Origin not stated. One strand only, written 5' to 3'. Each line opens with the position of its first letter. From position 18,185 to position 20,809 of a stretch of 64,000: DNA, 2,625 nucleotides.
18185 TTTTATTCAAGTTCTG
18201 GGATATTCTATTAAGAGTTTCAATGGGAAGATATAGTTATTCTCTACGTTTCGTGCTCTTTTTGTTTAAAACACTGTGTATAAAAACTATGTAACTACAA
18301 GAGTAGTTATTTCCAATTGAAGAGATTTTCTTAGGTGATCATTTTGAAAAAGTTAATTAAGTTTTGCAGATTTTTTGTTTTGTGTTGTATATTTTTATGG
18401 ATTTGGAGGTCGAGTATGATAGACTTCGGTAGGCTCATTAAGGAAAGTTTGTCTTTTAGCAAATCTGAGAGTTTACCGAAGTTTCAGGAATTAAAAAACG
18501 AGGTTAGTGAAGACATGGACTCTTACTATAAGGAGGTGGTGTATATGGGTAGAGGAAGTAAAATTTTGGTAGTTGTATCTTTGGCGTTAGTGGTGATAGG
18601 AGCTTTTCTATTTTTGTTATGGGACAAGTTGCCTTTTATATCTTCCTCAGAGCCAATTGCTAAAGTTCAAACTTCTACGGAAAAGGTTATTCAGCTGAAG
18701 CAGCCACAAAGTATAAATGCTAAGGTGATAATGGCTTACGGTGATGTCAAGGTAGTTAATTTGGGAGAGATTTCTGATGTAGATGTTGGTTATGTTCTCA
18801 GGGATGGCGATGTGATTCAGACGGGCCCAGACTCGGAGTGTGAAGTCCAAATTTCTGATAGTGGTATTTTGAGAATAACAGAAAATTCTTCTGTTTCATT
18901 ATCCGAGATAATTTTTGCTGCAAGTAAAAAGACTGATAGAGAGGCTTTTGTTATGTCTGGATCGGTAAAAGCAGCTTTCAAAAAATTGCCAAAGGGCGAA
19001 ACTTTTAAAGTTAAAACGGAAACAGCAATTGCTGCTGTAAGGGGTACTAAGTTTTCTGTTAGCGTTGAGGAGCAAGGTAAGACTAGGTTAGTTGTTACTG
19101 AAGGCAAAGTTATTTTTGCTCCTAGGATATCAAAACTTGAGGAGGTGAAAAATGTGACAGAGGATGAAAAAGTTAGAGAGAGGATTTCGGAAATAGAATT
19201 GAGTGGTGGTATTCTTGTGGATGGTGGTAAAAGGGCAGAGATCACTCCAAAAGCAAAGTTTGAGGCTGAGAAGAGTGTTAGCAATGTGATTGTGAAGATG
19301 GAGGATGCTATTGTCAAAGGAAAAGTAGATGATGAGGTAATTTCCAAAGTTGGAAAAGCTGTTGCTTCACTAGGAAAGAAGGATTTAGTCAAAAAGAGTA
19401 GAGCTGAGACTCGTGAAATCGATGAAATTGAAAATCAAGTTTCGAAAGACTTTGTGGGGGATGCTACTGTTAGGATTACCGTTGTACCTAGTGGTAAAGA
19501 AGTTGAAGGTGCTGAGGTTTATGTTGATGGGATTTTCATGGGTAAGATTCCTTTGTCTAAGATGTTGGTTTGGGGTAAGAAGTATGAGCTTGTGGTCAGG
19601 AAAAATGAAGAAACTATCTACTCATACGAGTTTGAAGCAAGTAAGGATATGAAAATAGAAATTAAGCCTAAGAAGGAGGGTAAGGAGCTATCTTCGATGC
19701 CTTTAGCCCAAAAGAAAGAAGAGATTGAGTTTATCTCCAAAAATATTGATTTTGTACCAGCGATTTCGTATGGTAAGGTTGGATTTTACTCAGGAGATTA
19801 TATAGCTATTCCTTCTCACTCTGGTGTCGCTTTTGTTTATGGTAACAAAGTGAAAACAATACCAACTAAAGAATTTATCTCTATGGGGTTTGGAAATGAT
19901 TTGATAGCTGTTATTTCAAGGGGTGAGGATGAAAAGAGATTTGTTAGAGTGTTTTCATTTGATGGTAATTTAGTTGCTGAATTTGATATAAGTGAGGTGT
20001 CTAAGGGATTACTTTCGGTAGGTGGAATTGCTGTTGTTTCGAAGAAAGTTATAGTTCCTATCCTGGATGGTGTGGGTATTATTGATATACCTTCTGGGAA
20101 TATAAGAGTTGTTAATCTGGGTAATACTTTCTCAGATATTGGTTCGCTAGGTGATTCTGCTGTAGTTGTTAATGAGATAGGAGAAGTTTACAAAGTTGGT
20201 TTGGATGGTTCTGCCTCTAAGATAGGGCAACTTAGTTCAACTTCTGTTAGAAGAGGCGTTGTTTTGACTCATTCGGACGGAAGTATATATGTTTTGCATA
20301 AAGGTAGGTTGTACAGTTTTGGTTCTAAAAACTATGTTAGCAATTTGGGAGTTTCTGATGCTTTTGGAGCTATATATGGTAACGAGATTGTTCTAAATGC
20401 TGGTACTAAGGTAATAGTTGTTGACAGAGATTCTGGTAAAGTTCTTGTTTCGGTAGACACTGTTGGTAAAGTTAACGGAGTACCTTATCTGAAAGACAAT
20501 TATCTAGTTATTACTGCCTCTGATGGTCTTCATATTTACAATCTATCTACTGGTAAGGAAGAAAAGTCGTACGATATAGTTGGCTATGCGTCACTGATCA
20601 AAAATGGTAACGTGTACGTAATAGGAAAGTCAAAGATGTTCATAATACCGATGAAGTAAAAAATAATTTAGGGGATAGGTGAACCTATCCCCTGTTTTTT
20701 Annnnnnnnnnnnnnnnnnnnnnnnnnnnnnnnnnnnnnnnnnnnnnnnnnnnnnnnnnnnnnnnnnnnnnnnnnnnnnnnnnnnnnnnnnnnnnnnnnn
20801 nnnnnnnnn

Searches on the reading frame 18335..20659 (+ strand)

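Call 4: search_protein_families(library=pfam, proteins=[window:18335-20659:+])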
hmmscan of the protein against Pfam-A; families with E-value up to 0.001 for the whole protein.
window:18335-20659:+ (774 aa): 2 families
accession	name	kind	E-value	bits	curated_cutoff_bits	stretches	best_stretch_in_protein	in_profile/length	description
PF04773.18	FecR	-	7.3e-16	58.8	24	1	159-259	1-96/97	FecR protein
PF13360.13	PQQ_2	-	0.00087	19.5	27.6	0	685-739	37-92/233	Outer membrane protein assembly factor BamB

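Call 58: search_protein_families(library=ncbifam, proteins=[window:18335-20659:+], max_evalue=0.001)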
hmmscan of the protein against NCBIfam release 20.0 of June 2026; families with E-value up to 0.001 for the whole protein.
window:18335-20659:+ (774 aa): 3 families
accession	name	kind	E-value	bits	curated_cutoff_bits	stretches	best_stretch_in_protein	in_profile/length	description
NF033165.1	lipo_LipL45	exception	1.3e-19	70.5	350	1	122-369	33-291/391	lipoprotein LipL45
NF047849.1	Lsa33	exception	3.5e-15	56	420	1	136-262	37-165/310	surface adhesin Lsa33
NF047876.1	Lsa19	exception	3e-08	33.7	250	1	124-260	6-135/182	adhesin Lsa19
